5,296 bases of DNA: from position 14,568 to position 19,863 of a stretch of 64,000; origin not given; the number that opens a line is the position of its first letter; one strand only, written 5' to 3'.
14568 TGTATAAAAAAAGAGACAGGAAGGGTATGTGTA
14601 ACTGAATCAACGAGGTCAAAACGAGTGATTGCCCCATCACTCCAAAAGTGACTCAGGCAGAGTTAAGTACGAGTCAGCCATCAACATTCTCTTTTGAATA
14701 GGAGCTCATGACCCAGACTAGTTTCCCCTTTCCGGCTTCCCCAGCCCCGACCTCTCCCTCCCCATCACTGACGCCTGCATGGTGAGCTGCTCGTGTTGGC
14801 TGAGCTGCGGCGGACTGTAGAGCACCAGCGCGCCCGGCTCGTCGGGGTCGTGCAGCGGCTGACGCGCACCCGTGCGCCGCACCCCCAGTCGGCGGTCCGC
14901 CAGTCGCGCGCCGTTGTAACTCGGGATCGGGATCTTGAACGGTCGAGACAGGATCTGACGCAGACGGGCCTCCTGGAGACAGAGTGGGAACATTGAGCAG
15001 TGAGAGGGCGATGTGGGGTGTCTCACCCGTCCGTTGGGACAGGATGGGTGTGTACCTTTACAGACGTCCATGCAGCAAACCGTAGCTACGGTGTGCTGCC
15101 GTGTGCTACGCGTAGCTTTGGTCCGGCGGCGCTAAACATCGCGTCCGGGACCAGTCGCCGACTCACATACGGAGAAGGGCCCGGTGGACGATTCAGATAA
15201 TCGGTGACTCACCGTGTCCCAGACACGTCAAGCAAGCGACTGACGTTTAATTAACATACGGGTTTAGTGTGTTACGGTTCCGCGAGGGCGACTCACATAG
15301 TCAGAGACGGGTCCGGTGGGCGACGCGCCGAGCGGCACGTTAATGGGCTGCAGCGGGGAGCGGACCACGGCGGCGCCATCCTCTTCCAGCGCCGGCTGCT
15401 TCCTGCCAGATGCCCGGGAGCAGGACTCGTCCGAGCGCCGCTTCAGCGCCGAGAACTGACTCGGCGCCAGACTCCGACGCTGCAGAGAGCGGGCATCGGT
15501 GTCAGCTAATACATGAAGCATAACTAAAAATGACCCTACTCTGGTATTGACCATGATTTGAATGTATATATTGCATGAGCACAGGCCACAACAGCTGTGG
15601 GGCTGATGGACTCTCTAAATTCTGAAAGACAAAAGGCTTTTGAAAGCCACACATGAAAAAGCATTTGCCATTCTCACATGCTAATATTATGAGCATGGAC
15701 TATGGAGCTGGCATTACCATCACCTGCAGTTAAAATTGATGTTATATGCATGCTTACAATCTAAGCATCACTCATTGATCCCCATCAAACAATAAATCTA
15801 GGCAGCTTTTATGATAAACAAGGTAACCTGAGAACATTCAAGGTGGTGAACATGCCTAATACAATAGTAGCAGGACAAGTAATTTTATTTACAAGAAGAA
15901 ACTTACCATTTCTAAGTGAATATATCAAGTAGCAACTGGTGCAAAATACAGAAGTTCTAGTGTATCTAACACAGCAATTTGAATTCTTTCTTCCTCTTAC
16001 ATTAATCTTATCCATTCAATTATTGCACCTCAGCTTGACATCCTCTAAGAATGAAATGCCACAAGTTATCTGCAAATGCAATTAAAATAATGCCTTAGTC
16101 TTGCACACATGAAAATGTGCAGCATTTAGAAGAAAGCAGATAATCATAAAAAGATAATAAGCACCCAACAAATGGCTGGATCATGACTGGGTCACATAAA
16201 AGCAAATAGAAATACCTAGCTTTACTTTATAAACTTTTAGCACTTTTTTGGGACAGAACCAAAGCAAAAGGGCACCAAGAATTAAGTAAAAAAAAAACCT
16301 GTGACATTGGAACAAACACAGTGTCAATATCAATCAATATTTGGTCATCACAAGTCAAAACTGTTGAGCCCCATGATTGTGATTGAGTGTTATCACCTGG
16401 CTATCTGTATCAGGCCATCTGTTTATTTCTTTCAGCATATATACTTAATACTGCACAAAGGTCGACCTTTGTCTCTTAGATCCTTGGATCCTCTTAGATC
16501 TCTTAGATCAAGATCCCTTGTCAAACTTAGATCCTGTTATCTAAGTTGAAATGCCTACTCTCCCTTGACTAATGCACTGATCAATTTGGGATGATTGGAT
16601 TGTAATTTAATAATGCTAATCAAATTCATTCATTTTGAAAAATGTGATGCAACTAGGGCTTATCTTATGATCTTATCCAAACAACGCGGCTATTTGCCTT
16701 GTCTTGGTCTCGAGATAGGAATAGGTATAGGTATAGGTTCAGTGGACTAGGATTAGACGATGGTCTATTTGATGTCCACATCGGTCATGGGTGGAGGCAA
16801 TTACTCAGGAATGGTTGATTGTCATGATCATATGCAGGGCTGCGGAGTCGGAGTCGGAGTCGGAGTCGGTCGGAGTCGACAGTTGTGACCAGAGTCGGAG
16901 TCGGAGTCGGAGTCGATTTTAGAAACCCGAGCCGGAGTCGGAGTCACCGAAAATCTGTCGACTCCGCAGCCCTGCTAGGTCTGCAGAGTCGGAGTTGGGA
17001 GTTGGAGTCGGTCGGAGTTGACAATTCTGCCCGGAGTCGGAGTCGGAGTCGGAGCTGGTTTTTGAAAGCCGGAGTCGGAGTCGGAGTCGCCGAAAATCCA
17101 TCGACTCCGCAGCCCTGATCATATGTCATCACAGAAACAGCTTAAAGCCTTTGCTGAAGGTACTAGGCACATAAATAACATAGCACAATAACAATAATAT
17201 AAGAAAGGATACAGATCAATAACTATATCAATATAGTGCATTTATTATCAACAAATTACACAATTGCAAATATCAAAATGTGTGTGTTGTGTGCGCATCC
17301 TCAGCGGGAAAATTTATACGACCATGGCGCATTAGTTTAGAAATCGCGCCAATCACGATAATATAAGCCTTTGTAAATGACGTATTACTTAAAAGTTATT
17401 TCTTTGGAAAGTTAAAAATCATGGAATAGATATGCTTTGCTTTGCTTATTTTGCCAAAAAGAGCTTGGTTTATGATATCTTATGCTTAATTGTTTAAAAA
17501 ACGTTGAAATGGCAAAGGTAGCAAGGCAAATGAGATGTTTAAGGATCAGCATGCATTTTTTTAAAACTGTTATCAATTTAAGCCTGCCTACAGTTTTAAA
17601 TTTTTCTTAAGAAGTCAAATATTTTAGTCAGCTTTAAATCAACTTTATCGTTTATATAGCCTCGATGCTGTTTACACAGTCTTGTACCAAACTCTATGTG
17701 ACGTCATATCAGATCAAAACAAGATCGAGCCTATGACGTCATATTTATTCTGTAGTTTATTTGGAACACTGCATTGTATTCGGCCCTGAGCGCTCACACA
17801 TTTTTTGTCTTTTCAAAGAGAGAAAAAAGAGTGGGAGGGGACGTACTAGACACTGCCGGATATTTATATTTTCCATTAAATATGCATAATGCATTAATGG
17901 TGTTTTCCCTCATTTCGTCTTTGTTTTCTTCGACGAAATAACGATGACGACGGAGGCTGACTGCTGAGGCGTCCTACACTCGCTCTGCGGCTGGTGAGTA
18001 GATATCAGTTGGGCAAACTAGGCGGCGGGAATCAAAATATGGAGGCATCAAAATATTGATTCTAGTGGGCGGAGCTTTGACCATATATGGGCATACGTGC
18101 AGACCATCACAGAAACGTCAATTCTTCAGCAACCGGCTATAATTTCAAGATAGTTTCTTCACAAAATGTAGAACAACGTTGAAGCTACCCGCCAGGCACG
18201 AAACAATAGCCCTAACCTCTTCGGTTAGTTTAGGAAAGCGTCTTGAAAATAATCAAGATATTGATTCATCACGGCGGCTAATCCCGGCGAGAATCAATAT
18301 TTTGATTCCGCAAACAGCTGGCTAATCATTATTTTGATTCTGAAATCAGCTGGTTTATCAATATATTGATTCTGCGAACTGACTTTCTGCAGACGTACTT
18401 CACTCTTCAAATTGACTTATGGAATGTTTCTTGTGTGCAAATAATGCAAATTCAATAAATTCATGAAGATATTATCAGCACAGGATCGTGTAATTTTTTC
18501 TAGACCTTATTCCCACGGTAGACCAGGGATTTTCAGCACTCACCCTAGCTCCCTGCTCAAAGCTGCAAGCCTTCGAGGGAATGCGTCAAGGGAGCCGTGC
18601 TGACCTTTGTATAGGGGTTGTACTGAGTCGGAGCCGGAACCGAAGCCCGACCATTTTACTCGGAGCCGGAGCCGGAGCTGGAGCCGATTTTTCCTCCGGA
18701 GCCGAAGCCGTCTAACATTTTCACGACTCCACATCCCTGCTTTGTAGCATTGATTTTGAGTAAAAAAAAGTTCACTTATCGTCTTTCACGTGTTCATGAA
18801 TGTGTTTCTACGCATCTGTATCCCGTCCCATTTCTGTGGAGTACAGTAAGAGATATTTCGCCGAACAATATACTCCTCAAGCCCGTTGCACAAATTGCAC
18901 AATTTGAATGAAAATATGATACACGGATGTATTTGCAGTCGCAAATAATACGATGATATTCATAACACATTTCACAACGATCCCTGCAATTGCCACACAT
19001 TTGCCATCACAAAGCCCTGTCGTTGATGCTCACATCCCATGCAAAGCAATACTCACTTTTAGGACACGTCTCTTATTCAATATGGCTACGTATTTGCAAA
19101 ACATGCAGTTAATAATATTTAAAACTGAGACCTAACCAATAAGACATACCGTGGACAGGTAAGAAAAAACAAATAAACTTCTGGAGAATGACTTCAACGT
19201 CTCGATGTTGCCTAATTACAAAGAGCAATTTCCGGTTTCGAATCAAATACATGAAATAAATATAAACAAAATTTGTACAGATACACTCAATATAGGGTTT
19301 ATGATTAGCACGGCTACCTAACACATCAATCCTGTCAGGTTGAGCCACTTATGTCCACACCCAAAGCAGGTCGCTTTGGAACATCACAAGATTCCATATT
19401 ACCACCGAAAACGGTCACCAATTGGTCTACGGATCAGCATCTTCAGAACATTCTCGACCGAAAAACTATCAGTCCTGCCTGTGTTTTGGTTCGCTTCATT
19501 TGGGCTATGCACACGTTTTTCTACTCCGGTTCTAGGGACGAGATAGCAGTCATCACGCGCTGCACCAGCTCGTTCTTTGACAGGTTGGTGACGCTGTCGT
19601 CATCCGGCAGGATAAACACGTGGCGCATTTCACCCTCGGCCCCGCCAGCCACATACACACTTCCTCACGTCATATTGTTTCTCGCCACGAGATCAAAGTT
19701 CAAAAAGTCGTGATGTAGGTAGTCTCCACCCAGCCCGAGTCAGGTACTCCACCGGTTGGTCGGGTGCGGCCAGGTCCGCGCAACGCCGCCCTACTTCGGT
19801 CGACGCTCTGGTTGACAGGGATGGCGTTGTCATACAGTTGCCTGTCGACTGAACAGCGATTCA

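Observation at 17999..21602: Perfect 95-bp inverted repeats 3.5 kb apart, rich in the palindromic 18-mer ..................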

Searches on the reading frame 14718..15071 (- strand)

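Call 30: search_protein_families(library=pfam, max_evalue=0.01, proteins=[window:14718-15071:-])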
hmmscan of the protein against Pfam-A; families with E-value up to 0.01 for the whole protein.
window:14718-15071:- (117 aa): 1 family
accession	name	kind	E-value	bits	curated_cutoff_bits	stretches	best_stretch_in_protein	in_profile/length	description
PF08658.15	Rad54_N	-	2.6e-05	24.9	27.5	1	36-87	75-132/179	Rad54 N terminal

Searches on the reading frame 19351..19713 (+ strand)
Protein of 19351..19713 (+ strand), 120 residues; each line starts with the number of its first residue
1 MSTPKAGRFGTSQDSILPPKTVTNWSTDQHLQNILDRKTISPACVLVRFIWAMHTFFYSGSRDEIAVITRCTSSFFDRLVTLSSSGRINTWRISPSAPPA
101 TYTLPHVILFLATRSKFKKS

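Call 53: find_encoding_contigs(protein=window:19351-19713:+, flank=10000, max_places=10)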
Protein window:19351-19713:+ (120 aa): no gene with exactly this product is on record in the collection.

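Call 89: search_protein_representatives(protein=window:19351-19713:+)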
Query: 120 residues. Proteins with E-value up to 0.001 (for the whole library): 1; up to 1e-10: 0; up to 1e-30: 0. The best 1 are listed.
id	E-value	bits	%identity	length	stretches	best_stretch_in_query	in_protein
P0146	1.1e-04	38.4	32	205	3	49-92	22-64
